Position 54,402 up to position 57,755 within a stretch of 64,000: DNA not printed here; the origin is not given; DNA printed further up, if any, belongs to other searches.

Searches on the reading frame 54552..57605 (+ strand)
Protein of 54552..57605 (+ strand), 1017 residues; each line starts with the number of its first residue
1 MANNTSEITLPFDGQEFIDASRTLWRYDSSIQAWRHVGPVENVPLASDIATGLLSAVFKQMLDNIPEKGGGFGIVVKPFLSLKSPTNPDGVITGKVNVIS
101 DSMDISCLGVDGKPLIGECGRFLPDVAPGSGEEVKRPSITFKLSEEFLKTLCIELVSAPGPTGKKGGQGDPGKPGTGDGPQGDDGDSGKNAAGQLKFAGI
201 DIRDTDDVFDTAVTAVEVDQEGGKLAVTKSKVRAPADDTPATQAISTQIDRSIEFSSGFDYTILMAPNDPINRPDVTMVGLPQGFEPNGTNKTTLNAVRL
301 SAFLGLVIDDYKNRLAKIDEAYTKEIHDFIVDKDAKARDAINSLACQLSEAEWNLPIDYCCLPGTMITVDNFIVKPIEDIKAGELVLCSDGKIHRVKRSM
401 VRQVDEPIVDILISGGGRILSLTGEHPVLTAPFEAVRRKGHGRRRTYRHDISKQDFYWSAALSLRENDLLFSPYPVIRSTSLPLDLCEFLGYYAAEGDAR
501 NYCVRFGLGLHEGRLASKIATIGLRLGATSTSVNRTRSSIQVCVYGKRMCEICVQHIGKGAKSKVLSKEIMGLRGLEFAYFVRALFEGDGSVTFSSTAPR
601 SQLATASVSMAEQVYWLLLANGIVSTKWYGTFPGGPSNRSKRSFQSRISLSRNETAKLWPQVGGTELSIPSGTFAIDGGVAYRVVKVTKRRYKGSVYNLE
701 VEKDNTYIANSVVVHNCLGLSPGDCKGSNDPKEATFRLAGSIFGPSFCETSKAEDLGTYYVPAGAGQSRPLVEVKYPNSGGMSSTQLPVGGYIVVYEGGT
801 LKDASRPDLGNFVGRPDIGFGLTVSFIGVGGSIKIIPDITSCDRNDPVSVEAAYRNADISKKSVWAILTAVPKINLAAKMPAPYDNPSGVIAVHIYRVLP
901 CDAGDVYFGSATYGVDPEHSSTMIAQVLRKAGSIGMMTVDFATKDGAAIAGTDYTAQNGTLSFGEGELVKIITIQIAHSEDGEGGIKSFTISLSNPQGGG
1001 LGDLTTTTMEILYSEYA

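Call 12: search_protein_families(library=pfam, proteins=[window:54552-57605:+], max_evalue=0.001)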
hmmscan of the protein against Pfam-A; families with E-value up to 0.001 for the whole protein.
window:54552-57605:+ (1017 aa): 3 families
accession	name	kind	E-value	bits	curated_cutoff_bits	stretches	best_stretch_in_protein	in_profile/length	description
PF03160.20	Calx-beta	-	1.5e-13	51.3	27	1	902-999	4-100/119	Calx-beta domain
PF14528.11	LAGLIDADG_3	-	1.8e-07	31.7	22.5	1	579-632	4-56/82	LAGLIDADG-like domain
PF14890.11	Intein_splicing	-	5.4e-07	30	35.8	1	450-716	95-155/155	Intein splicing domain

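Call 83: search_protein_families(library=phrogs, proteins=[window:54552-57605:+], max_evalue=0.00001)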
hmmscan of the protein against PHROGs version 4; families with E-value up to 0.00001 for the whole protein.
window:54552-57605:+ (1017 aa): 1 family
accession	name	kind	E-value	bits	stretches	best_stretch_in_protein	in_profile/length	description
phrog_36001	-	unknown function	9.7e-10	38.3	1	684-728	427-471/715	-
